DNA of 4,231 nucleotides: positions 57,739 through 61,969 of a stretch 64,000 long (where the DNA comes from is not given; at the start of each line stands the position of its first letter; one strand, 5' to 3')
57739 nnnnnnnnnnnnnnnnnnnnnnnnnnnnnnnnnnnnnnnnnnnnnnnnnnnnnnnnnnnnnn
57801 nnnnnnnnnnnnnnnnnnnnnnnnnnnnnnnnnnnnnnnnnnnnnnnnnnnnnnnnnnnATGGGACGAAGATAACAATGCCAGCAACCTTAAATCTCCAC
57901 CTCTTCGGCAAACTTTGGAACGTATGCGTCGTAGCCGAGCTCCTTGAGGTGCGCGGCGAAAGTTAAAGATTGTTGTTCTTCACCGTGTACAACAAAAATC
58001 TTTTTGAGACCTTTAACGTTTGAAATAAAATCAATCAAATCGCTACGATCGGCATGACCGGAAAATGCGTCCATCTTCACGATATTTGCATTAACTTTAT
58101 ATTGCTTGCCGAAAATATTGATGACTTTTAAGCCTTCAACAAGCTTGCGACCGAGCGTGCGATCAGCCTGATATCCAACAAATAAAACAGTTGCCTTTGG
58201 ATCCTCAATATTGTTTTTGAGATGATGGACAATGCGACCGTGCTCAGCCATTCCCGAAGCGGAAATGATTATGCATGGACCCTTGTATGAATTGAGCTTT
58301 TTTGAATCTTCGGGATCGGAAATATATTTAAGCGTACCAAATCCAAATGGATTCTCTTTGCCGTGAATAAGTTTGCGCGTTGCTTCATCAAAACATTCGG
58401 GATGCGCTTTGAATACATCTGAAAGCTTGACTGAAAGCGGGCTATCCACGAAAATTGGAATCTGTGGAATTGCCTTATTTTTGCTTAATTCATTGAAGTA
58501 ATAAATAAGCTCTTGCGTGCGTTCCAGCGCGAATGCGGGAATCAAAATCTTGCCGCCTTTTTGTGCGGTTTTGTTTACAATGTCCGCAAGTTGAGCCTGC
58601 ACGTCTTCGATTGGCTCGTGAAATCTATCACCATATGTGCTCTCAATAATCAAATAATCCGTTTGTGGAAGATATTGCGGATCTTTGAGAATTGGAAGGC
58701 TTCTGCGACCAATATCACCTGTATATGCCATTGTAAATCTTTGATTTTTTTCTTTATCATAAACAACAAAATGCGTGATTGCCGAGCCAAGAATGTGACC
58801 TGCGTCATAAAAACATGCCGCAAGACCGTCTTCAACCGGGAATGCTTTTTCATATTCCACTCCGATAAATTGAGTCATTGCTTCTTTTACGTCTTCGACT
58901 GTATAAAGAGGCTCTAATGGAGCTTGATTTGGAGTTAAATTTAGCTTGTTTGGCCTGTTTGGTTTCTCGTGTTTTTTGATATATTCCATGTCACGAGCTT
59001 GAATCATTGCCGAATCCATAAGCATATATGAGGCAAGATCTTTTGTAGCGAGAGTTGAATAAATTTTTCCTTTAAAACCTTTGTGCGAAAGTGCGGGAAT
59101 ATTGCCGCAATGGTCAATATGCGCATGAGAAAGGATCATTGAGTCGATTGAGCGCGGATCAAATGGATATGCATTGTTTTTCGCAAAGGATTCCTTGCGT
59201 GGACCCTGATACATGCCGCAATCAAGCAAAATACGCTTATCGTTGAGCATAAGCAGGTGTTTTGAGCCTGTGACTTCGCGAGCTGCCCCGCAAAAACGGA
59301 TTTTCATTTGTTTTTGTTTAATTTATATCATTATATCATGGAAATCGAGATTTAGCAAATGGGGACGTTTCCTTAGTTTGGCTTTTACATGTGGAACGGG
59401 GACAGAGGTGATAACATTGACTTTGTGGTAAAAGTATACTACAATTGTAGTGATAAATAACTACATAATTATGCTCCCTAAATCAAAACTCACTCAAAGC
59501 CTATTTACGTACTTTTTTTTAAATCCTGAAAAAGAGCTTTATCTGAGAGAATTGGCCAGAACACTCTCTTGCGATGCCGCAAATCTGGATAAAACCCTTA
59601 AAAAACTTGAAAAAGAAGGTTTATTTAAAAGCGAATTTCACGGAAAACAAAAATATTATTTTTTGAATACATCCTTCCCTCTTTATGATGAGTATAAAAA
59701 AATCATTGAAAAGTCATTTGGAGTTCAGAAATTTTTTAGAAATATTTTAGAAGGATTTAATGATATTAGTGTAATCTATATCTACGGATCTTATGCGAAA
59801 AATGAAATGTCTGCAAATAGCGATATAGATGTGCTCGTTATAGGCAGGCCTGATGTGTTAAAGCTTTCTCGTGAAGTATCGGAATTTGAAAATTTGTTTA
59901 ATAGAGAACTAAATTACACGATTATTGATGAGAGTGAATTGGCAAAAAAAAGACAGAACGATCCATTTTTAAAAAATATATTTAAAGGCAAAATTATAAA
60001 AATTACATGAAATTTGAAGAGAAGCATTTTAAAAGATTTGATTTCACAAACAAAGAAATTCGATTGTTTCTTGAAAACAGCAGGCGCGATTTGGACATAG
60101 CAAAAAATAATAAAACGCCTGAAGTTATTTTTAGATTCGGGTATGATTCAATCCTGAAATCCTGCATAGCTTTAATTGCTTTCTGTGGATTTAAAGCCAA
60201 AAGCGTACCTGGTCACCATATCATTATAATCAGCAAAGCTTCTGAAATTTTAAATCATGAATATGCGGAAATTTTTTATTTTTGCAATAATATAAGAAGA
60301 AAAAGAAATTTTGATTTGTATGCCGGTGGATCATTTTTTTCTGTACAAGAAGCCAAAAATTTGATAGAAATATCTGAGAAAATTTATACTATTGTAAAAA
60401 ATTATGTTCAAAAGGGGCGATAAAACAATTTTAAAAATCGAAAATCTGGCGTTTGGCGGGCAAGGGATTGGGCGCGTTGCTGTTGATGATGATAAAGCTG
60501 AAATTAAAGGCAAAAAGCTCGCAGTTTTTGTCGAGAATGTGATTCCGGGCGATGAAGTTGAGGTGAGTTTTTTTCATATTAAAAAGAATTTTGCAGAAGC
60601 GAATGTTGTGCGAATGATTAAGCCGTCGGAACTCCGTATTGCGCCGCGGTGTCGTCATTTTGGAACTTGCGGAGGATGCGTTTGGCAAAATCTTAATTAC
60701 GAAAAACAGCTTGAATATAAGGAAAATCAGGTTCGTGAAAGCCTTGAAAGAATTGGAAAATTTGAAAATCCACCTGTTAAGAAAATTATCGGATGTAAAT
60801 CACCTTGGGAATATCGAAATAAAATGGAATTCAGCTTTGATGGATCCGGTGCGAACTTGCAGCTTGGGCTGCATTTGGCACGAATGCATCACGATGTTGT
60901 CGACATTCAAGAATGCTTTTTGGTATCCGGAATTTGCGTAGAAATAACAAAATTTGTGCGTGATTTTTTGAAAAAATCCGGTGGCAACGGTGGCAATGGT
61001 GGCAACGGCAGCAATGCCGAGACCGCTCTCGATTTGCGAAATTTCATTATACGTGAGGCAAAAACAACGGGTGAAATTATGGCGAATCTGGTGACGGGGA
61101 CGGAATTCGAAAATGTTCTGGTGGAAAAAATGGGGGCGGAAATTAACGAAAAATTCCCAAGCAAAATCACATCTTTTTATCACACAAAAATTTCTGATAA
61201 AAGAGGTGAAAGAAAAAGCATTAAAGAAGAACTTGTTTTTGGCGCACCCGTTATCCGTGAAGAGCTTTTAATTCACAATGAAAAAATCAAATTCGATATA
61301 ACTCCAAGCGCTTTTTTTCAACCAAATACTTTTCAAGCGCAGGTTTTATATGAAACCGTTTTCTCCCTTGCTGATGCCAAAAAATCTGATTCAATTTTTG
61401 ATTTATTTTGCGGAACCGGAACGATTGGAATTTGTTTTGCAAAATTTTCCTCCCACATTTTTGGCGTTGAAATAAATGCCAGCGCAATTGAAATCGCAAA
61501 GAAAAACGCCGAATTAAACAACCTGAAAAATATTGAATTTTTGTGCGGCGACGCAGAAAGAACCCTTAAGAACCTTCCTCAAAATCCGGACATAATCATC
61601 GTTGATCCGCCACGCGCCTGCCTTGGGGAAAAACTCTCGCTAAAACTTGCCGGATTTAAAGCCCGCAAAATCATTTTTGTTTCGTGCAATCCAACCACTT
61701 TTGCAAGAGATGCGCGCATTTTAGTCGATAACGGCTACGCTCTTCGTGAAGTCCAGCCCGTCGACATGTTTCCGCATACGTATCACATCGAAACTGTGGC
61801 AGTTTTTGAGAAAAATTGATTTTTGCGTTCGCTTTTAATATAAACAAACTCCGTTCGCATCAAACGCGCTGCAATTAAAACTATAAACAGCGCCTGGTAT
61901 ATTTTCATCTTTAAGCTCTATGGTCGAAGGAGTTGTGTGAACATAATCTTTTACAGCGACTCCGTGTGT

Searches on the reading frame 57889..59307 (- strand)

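Call 39: search_protein_families(library=pfam, proteins=[window:57889-59307:-], max_evalue=0.001)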
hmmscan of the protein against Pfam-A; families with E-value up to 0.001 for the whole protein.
window:57889-59307:- (472 aa): 5 families
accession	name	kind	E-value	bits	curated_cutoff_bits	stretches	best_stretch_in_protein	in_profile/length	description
PF10996.14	Beta-Casp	-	3.2e-41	141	27.7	1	264-389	1-120/120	Beta-Casp domain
PF07521.17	RMMBL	-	7.8e-19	67.9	21.6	1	403-464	2-63/63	Zn-dependent metallo-hydrolase RNA specificity domain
PF16661.11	Lactamase_B_6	-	8e-11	42.1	27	1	18-180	1-149/193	Metallo-beta-lactamase superfamily domain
PF00753.33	Lactamase_B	-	1.5e-07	32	22.7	1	22-101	14-91/196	Metallo-beta-lactamase superfamily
PF12706.13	Lactamase_B_2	-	3.3e-07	30.5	27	1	25-90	2-68/200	Beta-lactamase superfamily domain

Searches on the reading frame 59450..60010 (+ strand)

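Call 39: search_protein_families(library=pfam, proteins=[window:59450-60010:+], max_evalue=0.001)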
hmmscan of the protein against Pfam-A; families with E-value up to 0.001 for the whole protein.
window:59450-60010:+ (186 aa): 2 families
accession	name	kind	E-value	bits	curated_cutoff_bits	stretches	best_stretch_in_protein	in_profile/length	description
PF18765.7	Polbeta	-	1e-10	42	26.9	1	98-183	5-87/93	Polymerase beta, Nucleotidyltransferase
PF01909.29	NTP_transf_2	-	1.4e-08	35.5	21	1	99-155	7-70/93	Nucleotidyltransferase domain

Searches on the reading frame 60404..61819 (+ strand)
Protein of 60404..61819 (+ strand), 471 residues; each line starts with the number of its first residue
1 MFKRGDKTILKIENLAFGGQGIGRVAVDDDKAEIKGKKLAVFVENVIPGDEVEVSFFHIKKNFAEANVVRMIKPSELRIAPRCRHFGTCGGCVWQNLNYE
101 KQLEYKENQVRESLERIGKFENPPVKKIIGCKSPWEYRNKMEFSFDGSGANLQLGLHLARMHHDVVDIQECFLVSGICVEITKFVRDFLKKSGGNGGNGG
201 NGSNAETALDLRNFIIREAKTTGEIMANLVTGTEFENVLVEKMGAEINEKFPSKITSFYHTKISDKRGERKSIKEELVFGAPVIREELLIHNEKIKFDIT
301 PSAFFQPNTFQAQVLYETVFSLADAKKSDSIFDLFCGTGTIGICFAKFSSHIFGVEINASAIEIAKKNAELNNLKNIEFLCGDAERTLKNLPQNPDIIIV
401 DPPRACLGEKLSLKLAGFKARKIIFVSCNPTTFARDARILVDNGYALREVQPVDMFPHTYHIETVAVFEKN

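Call 39: search_protein_families(library=pfam, proteins=[window:60404-61819:+], max_evalue=0.001)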
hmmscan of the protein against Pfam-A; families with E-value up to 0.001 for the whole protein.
window:60404-61819:+ (471 aa): 15 families
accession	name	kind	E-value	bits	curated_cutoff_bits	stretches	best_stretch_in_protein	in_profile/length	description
PF05958.17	tRNA_U5-meth_tr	-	6.6e-24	85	23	1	272-469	147-355/357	tRNA (Uracil-5-)-methyltransferase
PF13847.12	Methyltransf_31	-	1.2e-13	51.4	27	1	326-401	2-81/145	Methyltransferase domain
PF05175.20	MTS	-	3.1e-11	43.6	23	1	325-403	29-107/170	Methyltransferase small domain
PF09445.16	Methyltransf_15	-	6.6e-09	36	22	1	330-403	3-80/165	RNA cap guanine-N2 methyltransferase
PF13649.12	Methyltransf_25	-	8.4e-09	36.4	27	1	331-399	1-69/97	Methyltransferase domain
PF03602.21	Cons_hypoth95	-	6.1e-08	33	24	1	316-403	29-122/182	Conserved hypothetical protein 95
PF02475.24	TRM5-TYW2_MTfase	-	1.6e-07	31.9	28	1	324-398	33-108/164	TRM5/TYW2 methyltransferase domain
PF01170.24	UPF0020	-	5.3e-07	30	22.3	1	320-403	21-130/197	RMKL-like, methyltransferase domain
PF06325.19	PrmA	-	1.4e-06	28.5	22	1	325-399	159-231/296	Ribosomal protein L11 methyltransferase (PrmA)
PF01555.25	N6_N4_Mtase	-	1.5e-05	25.5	26.7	1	324-367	178-221/221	DNA methylase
PF01209.24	Ubie_methyltran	-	1.6e-05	24.8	20.1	1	320-386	40-109/233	ubiE/COQ5 methyltransferase family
PF08241.18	Methyltransf_11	-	4.8e-05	24.4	21.2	1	334-387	3-54/95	Methyltransferase domain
PF01938.26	TRAM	-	0.00015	22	21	1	10-69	10-61/61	TRAM domain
PF02005.22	TRM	-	0.00024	20.8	27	1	316-402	33-128/376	N2,N2-dimethylguanosine tRNA methyltransferase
PF02390.23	Methyltransf_4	-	0.00037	20.4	24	1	332-391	6-67/173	Putative methyltransferase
